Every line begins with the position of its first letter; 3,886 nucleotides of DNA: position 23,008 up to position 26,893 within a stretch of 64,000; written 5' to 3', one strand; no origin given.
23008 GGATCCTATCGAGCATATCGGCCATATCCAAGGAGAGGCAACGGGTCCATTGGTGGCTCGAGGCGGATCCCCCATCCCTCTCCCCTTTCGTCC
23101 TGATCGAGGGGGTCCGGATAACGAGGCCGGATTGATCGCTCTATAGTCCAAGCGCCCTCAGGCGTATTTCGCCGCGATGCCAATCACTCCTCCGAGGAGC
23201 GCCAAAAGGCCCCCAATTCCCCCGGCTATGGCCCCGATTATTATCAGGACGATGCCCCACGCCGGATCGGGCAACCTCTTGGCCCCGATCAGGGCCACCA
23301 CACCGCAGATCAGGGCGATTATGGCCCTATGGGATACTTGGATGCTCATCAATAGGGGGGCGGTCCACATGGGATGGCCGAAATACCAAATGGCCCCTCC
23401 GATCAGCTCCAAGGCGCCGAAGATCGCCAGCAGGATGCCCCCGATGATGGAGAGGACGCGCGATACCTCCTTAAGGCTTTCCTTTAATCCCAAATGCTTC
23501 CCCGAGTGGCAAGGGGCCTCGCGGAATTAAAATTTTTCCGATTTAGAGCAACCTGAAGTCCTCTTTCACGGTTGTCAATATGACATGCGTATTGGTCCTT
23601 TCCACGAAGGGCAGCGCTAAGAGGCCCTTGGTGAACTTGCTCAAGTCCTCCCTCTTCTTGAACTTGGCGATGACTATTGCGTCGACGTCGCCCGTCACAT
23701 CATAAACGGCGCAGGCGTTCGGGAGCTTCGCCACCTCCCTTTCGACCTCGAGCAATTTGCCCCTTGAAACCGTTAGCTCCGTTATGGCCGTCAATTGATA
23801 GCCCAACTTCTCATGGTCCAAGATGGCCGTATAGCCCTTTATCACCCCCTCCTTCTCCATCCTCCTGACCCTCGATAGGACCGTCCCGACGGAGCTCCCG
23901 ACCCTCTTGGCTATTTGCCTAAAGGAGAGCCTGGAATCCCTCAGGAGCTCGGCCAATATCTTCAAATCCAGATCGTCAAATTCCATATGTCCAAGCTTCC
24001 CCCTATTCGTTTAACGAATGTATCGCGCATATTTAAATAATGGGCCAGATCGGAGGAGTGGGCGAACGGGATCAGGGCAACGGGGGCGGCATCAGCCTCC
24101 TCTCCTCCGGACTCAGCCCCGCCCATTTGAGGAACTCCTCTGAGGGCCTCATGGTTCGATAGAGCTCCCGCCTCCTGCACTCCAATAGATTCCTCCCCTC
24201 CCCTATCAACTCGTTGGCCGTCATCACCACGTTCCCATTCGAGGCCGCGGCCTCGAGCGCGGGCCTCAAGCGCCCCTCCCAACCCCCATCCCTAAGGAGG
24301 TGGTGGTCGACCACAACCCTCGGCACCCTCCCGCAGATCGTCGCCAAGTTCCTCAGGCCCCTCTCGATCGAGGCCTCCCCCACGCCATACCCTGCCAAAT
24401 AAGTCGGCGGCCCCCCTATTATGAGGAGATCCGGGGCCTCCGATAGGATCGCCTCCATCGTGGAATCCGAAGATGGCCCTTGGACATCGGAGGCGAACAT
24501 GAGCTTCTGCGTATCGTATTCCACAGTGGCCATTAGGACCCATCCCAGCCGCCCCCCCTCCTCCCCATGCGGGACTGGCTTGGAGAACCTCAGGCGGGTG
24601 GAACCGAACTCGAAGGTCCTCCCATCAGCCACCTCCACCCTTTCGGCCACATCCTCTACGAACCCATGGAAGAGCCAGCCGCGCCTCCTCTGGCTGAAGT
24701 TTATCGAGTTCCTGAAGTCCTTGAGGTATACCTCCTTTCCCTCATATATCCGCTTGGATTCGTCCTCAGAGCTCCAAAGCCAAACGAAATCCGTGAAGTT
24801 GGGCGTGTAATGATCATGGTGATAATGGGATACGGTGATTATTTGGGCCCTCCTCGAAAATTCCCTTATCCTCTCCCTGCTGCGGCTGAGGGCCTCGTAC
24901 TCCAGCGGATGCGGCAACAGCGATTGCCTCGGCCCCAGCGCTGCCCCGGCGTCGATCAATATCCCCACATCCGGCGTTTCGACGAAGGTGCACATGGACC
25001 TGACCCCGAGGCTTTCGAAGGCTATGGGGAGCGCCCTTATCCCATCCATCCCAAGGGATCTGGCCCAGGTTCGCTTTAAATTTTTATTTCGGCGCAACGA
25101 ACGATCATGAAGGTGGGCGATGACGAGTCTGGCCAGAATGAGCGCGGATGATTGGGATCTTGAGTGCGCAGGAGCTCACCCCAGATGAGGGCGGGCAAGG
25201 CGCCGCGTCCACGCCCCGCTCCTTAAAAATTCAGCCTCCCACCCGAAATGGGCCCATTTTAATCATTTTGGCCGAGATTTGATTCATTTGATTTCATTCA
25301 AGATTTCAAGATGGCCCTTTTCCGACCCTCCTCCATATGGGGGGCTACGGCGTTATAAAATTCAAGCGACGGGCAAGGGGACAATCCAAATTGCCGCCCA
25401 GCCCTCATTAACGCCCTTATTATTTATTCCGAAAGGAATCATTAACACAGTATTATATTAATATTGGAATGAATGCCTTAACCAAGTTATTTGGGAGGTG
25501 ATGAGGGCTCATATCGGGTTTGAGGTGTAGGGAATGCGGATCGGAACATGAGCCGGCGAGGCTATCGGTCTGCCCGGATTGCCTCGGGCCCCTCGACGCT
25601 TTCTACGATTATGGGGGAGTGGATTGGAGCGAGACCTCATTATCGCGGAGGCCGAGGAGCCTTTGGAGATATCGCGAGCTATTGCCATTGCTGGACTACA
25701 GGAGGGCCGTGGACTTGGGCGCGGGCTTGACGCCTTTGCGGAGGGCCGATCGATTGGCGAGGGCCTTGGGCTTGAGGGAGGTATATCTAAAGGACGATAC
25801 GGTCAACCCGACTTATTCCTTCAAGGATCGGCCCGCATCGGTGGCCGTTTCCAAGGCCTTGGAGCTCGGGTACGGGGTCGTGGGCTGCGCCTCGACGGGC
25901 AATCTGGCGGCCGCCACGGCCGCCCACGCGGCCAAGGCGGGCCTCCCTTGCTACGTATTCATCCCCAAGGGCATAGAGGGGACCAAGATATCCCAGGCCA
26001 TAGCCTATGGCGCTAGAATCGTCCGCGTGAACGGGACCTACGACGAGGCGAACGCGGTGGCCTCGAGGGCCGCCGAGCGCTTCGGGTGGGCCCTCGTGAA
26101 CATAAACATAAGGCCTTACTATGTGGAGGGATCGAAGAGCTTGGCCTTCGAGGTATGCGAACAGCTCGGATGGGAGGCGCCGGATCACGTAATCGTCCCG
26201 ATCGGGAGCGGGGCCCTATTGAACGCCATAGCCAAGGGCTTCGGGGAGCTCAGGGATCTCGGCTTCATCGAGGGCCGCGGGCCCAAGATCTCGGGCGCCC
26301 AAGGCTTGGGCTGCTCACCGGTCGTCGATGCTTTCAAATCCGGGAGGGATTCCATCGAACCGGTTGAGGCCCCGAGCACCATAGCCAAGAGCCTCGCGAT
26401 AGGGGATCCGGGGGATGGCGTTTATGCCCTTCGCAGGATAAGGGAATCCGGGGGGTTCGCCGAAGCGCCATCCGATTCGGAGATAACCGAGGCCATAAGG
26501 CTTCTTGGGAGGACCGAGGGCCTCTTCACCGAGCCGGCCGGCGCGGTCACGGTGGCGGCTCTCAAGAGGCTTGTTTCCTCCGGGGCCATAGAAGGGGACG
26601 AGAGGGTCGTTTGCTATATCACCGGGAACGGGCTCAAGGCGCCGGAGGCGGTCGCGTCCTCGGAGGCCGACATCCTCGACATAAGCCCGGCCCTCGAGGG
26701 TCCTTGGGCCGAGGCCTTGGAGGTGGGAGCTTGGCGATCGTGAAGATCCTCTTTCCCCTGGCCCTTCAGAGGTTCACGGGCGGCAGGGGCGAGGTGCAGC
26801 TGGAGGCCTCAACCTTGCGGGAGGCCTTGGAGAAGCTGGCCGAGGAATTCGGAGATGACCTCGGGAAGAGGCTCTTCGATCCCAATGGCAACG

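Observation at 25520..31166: Candidate sulfur-carrier-protein (thiocarboxylate) dependent cysteine and homocysteine biosynthesis cluster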

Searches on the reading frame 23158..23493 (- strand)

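Call 38: search_protein_families(library=pfam, proteins=[window:23158-23493:-], max_evalue=1)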
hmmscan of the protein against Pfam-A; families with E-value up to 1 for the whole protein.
window:23158-23493:- (111 aa): 2 families
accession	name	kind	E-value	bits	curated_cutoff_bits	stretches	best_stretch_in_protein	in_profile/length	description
PF11712.13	Vma12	-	0.048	14.1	25.5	1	5-69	66-120/137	Endoplasmic reticulum-based factor for assembly of V-ATPase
PF19529.4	DUF6057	-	0.52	9.6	29.8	1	25-103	89-174/569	Family of unknown function (DUF6057)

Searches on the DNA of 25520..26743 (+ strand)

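Call 51: search_rna_families(source=L091, start=4000, end=5300, threshold=gathering)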
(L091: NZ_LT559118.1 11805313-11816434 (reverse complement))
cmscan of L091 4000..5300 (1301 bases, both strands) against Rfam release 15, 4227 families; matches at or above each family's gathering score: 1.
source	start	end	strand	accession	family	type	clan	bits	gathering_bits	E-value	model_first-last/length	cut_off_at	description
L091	4816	4957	+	RF00162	SAM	Cis-reg; riboswitch;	CL00012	68.7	44.4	1.2e-15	1-108/108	no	SAM riboswitch aptamer (S box leader)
